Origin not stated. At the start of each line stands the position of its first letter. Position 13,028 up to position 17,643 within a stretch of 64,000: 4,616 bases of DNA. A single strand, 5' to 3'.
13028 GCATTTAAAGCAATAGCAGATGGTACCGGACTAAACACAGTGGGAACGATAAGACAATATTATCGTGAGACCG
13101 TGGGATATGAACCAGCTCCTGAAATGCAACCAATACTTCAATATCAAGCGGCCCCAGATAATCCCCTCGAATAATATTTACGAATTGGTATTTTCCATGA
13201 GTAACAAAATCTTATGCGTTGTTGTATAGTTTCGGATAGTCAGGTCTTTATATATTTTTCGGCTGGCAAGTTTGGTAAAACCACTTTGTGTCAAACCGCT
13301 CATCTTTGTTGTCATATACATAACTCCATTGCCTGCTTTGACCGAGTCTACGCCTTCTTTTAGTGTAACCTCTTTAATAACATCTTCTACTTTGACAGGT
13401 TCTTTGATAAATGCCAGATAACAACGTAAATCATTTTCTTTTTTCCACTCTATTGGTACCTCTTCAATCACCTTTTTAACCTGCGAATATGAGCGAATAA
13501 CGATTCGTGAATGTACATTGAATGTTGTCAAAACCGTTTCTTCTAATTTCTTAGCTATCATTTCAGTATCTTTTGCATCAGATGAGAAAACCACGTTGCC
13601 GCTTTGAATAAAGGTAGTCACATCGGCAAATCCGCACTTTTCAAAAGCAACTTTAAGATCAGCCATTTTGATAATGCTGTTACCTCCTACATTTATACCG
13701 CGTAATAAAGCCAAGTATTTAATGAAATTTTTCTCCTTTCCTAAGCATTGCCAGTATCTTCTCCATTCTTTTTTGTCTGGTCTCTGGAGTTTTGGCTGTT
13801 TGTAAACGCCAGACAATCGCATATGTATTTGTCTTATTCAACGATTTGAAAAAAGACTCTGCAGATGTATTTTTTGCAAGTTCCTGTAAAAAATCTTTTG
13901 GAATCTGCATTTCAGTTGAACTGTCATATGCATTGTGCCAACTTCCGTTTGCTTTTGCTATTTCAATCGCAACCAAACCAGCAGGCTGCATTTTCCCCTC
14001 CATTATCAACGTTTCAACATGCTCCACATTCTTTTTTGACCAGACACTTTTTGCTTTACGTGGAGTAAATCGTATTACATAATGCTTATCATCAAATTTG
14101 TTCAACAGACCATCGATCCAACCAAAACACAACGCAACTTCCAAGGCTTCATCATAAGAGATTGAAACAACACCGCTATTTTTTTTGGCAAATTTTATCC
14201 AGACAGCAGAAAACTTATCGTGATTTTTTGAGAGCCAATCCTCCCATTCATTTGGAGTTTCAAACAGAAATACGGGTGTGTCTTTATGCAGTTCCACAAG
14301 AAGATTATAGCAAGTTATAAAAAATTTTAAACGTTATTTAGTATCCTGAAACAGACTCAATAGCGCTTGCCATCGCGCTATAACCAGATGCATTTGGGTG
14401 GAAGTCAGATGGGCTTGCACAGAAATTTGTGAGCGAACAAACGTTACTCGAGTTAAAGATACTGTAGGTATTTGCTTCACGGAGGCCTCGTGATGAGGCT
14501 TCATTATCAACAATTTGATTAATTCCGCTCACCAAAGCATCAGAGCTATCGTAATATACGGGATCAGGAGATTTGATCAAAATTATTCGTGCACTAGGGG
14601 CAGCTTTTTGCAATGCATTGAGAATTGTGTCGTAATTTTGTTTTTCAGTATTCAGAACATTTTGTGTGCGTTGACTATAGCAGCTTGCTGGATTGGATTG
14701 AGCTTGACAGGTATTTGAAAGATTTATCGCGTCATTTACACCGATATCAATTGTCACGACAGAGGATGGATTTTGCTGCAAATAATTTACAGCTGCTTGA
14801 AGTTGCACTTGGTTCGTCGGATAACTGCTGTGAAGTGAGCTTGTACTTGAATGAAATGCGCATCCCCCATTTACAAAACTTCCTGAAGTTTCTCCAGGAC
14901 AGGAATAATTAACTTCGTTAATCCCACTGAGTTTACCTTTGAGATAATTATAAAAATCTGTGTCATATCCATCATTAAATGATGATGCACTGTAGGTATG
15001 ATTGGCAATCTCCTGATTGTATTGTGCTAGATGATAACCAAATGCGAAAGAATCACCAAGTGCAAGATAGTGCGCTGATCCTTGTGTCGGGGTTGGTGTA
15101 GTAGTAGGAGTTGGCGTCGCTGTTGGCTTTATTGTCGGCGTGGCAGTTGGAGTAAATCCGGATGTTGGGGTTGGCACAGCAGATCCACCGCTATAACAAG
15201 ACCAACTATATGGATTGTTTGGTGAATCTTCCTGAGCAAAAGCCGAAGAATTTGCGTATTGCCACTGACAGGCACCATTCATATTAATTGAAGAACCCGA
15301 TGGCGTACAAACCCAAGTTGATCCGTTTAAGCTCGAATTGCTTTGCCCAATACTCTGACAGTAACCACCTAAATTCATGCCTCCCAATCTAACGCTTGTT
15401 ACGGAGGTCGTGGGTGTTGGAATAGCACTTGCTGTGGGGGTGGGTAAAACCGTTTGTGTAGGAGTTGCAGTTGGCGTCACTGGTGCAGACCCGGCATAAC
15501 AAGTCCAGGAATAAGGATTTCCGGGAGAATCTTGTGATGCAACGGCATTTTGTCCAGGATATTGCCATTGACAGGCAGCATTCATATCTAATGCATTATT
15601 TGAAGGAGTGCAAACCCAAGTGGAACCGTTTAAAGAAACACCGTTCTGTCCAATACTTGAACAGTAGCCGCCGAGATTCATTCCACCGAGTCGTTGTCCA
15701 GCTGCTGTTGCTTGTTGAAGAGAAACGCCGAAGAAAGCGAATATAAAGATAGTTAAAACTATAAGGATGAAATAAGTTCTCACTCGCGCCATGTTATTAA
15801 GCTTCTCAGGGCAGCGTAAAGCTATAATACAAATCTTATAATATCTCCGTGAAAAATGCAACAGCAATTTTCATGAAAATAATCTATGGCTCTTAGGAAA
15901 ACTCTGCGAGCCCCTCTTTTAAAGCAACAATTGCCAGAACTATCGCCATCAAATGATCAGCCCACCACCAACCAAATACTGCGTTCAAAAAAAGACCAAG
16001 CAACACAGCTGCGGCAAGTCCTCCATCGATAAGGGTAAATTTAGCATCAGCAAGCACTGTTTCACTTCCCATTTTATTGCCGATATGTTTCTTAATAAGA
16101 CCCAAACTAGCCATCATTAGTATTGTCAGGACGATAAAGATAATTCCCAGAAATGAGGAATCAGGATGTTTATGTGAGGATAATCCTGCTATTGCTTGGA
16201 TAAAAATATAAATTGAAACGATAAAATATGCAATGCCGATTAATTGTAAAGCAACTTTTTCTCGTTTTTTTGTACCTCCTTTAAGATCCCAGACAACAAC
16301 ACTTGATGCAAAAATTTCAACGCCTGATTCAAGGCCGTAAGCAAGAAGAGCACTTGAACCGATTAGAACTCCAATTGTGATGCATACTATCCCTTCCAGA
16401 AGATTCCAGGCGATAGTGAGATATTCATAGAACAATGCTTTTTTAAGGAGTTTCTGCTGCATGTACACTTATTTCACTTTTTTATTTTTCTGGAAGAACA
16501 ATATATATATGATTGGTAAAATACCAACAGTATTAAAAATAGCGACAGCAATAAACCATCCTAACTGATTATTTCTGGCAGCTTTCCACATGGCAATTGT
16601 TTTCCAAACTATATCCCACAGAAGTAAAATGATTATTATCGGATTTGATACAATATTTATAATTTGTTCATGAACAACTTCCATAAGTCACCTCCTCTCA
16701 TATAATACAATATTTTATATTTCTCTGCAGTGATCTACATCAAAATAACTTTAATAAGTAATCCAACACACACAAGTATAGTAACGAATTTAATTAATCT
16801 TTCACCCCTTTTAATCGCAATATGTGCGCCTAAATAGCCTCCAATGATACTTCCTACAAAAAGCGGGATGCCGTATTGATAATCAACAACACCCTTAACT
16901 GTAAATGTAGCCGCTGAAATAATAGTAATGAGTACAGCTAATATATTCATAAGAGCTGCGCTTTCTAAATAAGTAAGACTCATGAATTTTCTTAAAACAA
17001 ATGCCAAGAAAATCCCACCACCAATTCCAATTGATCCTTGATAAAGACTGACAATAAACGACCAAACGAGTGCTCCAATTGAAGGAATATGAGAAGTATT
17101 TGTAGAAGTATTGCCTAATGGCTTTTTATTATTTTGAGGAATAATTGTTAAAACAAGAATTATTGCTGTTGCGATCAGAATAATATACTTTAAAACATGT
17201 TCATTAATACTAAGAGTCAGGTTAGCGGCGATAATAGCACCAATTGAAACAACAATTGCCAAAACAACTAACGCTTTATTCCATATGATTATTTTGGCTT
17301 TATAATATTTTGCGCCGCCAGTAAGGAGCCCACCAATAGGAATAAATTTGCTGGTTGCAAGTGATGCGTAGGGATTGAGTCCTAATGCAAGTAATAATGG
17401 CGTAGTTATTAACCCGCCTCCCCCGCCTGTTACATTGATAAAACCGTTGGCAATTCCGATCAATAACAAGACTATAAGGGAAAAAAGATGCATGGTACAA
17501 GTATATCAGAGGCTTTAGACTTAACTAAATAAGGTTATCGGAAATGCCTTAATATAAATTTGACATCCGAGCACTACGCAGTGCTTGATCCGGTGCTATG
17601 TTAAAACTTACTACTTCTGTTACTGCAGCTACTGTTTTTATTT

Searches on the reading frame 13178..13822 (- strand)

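Call 32: search_protein_families(library=pfam, proteins=[window:13178-13822:-], max_evalue=0.00001)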
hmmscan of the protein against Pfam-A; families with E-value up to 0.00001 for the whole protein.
window:13178-13822:- (214 aa): 1 family
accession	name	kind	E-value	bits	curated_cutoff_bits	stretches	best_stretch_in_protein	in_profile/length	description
PF08002.16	DUF1697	-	1.1e-37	129.9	24.4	1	35-169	3-137/137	Protein of unknown function (DUF1697)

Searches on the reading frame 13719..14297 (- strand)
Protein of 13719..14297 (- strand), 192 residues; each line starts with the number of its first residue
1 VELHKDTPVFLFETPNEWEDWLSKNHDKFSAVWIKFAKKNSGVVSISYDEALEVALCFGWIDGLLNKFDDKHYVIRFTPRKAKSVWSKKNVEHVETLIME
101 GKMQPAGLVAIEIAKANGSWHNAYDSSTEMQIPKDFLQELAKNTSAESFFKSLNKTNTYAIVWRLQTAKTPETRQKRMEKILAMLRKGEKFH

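Call 32: search_protein_families(library=pfam, proteins=[window:13719-14297:-], max_evalue=0.00001)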
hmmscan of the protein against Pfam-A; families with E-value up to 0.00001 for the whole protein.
window:13719-14297:- (192 aa): 1 family
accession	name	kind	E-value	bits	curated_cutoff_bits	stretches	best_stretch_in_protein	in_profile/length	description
PF13376.11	OmdA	-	4.3e-20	71.9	25.6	1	129-188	1-60/60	Bacteriocin-protection, YdeI or OmpD-Associated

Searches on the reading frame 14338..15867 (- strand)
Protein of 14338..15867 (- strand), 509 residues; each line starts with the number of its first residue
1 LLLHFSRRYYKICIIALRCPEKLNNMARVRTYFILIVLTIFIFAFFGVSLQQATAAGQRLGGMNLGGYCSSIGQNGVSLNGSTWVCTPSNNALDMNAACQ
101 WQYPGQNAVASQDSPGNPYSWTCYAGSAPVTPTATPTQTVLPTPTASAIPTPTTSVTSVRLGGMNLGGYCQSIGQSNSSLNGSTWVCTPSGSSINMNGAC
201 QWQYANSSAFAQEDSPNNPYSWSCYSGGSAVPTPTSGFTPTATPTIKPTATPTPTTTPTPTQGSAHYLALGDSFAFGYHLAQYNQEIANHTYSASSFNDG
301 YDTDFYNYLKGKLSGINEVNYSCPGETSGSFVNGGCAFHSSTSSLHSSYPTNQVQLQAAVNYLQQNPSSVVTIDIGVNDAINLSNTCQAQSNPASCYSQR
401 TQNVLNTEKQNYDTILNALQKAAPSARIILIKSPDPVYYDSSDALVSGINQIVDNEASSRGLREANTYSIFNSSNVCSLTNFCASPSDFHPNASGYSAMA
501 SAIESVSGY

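Call 32: search_protein_families(library=pfam, proteins=[window:14338-15867:-], max_evalue=0.00001)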
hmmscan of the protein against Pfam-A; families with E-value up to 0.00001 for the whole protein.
window:14338-15867:- (509 aa): 2 families
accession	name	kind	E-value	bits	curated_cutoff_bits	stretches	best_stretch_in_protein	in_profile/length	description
PF13472.12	Lipase_GDSL_2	-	2.3e-13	51.5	32.9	1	269-497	1-177/178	GDSL-like Lipase/Acylhydrolase family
PF00657.28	Lipase_GDSL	-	2.7e-12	47.7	23.6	1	267-503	1-208/208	GDSL-like Lipase/Acylhydrolase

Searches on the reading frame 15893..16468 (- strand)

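Call 32: search_protein_families(library=pfam, proteins=[window:15893-16468:-], max_evalue=0.00001)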
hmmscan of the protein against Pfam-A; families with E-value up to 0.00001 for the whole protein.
window:15893-16468:- (191 aa): 1 family
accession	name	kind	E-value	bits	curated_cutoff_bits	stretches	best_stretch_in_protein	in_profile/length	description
PF01545.26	Cation_efflux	-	6.2e-14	52.7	26.6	1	19-190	5-190/198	Cation efflux family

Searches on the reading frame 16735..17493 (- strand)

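Call 32: search_protein_families(library=pfam, proteins=[window:16735-17493:-], max_evalue=0.00001)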
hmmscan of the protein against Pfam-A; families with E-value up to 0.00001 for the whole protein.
window:16735-17493:- (252 aa): 1 family
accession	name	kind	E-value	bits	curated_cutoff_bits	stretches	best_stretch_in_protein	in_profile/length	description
PF01925.25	TauE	-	1.2e-35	123.8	32.6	1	9-248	1-236/237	Sulfite exporter TauE/SafE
